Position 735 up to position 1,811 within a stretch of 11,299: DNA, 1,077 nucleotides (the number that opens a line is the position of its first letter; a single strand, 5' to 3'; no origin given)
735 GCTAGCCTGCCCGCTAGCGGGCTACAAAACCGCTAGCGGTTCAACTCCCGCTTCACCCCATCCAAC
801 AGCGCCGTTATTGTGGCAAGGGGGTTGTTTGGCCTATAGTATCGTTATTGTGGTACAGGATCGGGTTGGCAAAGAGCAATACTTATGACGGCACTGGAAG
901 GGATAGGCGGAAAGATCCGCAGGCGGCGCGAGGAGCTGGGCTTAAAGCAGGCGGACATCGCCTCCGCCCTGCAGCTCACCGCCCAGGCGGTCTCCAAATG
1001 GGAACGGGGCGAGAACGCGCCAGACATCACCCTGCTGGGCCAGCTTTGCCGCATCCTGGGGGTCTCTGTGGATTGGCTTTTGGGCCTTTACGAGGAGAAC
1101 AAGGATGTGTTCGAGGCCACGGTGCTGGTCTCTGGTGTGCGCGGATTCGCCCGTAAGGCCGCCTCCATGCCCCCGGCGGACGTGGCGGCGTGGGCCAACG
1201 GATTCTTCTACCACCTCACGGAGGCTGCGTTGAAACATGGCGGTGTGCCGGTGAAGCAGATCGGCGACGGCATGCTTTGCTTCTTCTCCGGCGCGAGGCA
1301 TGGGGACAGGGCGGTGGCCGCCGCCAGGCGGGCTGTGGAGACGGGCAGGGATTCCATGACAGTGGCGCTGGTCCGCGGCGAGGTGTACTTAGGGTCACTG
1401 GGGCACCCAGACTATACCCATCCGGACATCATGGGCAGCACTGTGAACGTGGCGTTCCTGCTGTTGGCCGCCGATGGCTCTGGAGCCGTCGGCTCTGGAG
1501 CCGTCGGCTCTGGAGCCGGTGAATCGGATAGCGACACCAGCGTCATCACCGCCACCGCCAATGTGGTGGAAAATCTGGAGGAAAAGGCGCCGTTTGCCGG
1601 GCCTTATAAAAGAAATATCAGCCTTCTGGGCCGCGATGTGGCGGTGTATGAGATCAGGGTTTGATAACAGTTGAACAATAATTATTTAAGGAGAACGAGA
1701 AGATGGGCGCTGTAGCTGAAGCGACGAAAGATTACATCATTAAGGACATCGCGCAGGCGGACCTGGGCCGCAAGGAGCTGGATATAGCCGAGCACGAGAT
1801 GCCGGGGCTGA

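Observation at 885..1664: XRE helix-turn-helix fused to a catalytically degenerate class-III nucleotidyl-cyclase domain (pseudo-cyclase transcription factor)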

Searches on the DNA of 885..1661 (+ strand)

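Call 49: search_rna_families(sources=[L001, L002, L003, L004, L005, L007, L012, L014, L016, L096], threshold=gathering)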
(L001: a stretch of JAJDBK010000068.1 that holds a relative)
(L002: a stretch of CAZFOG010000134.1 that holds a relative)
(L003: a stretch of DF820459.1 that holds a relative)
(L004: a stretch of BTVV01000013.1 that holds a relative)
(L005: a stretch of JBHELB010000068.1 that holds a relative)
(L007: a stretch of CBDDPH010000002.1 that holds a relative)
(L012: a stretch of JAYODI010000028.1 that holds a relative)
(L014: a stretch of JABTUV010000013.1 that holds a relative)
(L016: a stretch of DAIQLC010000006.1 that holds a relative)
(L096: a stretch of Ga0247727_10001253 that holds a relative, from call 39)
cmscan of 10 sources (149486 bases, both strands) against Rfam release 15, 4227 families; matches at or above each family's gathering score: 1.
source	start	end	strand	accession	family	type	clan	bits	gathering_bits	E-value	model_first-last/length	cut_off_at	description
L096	1855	2054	+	RF00174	Cobalamin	Cis-reg; riboswitch;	CL00101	95.6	31.5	3.6e-22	1-189/189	no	Cobalamin riboswitch aptamer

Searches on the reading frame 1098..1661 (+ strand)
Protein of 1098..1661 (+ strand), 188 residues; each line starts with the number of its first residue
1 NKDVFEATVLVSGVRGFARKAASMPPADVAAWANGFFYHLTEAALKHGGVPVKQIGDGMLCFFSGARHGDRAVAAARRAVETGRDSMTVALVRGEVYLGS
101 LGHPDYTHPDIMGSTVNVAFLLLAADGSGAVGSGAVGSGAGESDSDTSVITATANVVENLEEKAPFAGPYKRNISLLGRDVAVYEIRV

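Call 39: find_related_loci(query=A2, collection=metagenome_contigs, flank=6000)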
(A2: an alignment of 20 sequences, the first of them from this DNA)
Query A2 (188 aa) in metagenome_contigs; peptide patterns used: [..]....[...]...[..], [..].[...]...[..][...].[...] (x = any residue, [..] = any of these).
600 stretches matched a pattern (row limit reached: there are more); 16 encode a relative of the query (tblastn E <= 1e-3); 16 distinct loci.
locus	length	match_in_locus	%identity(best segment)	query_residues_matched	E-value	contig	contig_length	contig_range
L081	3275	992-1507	43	1-188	8e-48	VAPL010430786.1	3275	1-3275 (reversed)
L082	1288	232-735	45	3-186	3e-46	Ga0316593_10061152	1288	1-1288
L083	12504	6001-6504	45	3-186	2e-43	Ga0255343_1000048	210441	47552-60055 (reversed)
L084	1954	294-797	45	3-186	3e-43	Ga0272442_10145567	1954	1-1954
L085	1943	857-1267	53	2-137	8e-43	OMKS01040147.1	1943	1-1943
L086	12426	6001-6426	53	2-142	4e-42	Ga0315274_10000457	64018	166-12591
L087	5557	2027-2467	47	1-163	2e-40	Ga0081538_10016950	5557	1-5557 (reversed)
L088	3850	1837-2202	53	3-124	2e-40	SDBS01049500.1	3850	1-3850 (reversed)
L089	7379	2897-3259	52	1-121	6e-38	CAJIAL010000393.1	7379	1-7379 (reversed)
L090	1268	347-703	51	3-121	4e-38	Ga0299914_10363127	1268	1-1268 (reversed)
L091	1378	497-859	49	1-121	9e-37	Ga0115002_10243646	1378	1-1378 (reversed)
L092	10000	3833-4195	50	3-123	8e-36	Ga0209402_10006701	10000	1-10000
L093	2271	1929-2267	49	1-113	5e-33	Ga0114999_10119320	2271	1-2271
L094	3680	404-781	47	3-133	7e-33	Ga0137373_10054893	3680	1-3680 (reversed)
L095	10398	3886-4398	42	2-188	7e-32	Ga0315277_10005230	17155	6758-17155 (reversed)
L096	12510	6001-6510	43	4-188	2e-39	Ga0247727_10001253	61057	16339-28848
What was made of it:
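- Tried and rejected: The scan with the cyclase-domain-only profile returned only 16 loci (call 39).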

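Call 42: search_protein_families(library=pfam, proteins=[L094:973-2652:+, L096:6529-8874:+, L096:8995-10098:+], max_evalue=0.0001)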
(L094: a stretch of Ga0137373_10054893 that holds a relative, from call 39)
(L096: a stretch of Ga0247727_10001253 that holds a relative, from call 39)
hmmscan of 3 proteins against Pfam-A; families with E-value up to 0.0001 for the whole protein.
L094:973-2652:+ (560 aa): 3 families
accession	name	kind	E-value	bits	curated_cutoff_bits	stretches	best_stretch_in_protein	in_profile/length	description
PF00270.35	DEAD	-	9.1e-46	156.1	26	1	94-262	1-164/167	DEAD/DEAH box helicase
PF00271.37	Helicase_C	-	7.7e-26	91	23.5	1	303-414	2-110/110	Helicase conserved C-terminal domain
PF04851.21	ResIII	-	3.9e-06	27.3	22.5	1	111-221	27-134/164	Type III restriction enzyme, res subunit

L096:6529-8874:+ (782 aa): 2 families
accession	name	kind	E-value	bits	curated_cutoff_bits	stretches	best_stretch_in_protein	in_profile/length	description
PF01717.24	Meth_synt_2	-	1.3e-159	531.2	21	1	436-758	1-323/324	Cobalamin-independent synthase, Catalytic domain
PF08267.18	Meth_synt_1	-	2.2e-128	428.6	27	2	10-318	2-311/313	Cobalamin-independent synthase, N-terminal domain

L096:8995-10098:+ (368 aa): 0 families

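Call 57: search_protein_representatives(alignment_id=A2)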
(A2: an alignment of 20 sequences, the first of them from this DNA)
Query: 20 sequences, 173 profile positions. Proteins with E-value up to 0.001 (for the whole library): 34089; up to 1e-10: 2288; up to 1e-30: 49. The best 150 are listed.
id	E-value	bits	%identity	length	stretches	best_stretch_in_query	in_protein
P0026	4.6e-68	244.4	-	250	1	2-171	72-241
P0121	2.2e-57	209.6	-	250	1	2-172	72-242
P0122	1.4e-55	203.7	-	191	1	2-171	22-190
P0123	7.4e-55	201.4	-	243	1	2-171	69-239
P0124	1.8e-54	200.1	-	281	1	2-118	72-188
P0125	3.3e-54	199.3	-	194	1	5-171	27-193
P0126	6.2e-54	198.4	-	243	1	2-168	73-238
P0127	3.2e-53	196.0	-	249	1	4-170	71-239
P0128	4.9e-52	192.2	-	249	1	1-171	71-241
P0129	2.1e-51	190.1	-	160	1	15-170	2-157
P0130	6.5e-51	188.5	-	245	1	2-171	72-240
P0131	1.8e-50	187.1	-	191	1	3-171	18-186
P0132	2.3e-50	186.7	-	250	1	3-172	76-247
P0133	9.6e-50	184.7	-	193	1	2-168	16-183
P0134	3.1e-47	176.5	-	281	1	3-171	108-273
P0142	3.1e-43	163.5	-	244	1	8-171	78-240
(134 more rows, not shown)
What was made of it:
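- On Class III nucleotidyl cyclase catalytic domain (homology): The profile has 34,089 superfamily hits (call 57).
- Checked: A profile of the C-terminal domain retrieves 34,089 representatives of the class III superfamily (call 57).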

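Call 61: find_encoding_contigs(protein=P0130, flank=5000, max_places=2)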
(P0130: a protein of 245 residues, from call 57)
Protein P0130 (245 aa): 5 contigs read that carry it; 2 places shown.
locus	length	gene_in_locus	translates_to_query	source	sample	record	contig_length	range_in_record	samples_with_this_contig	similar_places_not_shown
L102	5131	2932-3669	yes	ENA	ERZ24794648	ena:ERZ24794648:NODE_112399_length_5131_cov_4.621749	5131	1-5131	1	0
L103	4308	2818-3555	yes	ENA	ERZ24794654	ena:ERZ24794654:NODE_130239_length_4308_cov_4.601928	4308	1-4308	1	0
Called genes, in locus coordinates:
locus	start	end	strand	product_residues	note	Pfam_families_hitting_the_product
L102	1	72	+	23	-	?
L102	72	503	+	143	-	PF01451:LMWPc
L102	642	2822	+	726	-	PF00933:Glyco_hydro_3, PF01915:Glyco_hydro_3_C, PF14310:Fn3-like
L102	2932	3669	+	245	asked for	PF12844:HTH_19, PF13560:HTH_31, PF01381:HTH_3, PF00211:Guanylate_cyc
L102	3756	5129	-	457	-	?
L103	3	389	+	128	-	?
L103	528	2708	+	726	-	PF00933:Glyco_hydro_3, PF01915:Glyco_hydro_3_C, PF14310:Fn3-like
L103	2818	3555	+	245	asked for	PF12844:HTH_19, PF13560:HTH_31, PF01381:HTH_3, PF00211:Guanylate_cyc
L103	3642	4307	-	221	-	?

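Call 62: find_encoding_contigs(protein=P0142, flank=5000, max_places=2)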
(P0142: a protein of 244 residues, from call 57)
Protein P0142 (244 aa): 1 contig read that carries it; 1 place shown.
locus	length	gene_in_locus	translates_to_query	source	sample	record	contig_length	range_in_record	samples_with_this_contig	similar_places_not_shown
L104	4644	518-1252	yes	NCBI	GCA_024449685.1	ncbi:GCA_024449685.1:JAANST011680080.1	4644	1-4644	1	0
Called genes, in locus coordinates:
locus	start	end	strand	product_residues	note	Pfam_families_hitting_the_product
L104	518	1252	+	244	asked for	PF12844:HTH_19, PF13560:HTH_31 (weak), PF01381:HTH_3, PF00211:Guanylate_cyc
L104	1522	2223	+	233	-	PF13036:LpoB (weak)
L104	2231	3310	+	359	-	PF01244:Peptidase_M19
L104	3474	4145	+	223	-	PF02586:SRAP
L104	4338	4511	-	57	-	-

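Call 77: search_solved_structures(query=A2, max_evalue=0.00001, show_alignments=5)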
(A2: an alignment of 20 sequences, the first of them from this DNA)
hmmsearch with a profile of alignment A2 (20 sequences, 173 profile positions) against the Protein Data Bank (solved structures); distinct sequences matched with E-value up to 0.00001: 23.
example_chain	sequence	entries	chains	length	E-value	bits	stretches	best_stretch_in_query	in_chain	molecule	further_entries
2w01_A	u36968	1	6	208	2.4e-13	53.2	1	8-170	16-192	ADENYLATE CYCLASE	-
6fht_A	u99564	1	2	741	7.8e-13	51.5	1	8-170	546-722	Bacteriophytochrome,Adenylate cyclase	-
5oyh_A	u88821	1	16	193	8.4e-11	44.9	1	7-159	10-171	Nucleotide cyclase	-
3r5g_A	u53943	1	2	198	1.4e-10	44.1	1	8-171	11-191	CyaB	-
5x4t_A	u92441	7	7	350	5.5e-10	42.2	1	6-171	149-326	Photoactivated adenylyl cyclase | Family 3 adenylate cyclase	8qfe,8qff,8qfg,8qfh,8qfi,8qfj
9f1z_A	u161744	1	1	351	5.6e-10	42.2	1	6-171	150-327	Family 3 adenylate cyclase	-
6aoa_A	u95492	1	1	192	5.7e-10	42.2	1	7-159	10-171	Bacterio-rhodopsin/guanylyl cyclase 1 fusion protein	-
5x4u_A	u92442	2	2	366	6.4e-10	42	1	6-171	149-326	Photoactivated adenylyl cyclase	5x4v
4yus_A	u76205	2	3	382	7.2e-10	41.8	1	6-171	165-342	Family 3 adenylate cyclase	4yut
9f1w_A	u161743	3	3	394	7.9e-10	41.7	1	6-171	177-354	Family 3 adenylate cyclase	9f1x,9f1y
4p2f_A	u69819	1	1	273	5.4e-09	39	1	6-159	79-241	Adenylate cyclase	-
4p2m_A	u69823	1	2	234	1.4e-08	37.6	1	6-159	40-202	Adenylate cyclase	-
1wc0_A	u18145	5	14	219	1.5e-08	37.5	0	8-82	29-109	ADENYLATE CYCLASE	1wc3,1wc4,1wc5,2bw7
7yz9_A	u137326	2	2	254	1.7e-08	37.4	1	6-159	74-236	Adenylate cyclase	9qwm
1wc1_A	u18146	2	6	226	1.7e-08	37.3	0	8-82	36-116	ADENYLATE CYCLASE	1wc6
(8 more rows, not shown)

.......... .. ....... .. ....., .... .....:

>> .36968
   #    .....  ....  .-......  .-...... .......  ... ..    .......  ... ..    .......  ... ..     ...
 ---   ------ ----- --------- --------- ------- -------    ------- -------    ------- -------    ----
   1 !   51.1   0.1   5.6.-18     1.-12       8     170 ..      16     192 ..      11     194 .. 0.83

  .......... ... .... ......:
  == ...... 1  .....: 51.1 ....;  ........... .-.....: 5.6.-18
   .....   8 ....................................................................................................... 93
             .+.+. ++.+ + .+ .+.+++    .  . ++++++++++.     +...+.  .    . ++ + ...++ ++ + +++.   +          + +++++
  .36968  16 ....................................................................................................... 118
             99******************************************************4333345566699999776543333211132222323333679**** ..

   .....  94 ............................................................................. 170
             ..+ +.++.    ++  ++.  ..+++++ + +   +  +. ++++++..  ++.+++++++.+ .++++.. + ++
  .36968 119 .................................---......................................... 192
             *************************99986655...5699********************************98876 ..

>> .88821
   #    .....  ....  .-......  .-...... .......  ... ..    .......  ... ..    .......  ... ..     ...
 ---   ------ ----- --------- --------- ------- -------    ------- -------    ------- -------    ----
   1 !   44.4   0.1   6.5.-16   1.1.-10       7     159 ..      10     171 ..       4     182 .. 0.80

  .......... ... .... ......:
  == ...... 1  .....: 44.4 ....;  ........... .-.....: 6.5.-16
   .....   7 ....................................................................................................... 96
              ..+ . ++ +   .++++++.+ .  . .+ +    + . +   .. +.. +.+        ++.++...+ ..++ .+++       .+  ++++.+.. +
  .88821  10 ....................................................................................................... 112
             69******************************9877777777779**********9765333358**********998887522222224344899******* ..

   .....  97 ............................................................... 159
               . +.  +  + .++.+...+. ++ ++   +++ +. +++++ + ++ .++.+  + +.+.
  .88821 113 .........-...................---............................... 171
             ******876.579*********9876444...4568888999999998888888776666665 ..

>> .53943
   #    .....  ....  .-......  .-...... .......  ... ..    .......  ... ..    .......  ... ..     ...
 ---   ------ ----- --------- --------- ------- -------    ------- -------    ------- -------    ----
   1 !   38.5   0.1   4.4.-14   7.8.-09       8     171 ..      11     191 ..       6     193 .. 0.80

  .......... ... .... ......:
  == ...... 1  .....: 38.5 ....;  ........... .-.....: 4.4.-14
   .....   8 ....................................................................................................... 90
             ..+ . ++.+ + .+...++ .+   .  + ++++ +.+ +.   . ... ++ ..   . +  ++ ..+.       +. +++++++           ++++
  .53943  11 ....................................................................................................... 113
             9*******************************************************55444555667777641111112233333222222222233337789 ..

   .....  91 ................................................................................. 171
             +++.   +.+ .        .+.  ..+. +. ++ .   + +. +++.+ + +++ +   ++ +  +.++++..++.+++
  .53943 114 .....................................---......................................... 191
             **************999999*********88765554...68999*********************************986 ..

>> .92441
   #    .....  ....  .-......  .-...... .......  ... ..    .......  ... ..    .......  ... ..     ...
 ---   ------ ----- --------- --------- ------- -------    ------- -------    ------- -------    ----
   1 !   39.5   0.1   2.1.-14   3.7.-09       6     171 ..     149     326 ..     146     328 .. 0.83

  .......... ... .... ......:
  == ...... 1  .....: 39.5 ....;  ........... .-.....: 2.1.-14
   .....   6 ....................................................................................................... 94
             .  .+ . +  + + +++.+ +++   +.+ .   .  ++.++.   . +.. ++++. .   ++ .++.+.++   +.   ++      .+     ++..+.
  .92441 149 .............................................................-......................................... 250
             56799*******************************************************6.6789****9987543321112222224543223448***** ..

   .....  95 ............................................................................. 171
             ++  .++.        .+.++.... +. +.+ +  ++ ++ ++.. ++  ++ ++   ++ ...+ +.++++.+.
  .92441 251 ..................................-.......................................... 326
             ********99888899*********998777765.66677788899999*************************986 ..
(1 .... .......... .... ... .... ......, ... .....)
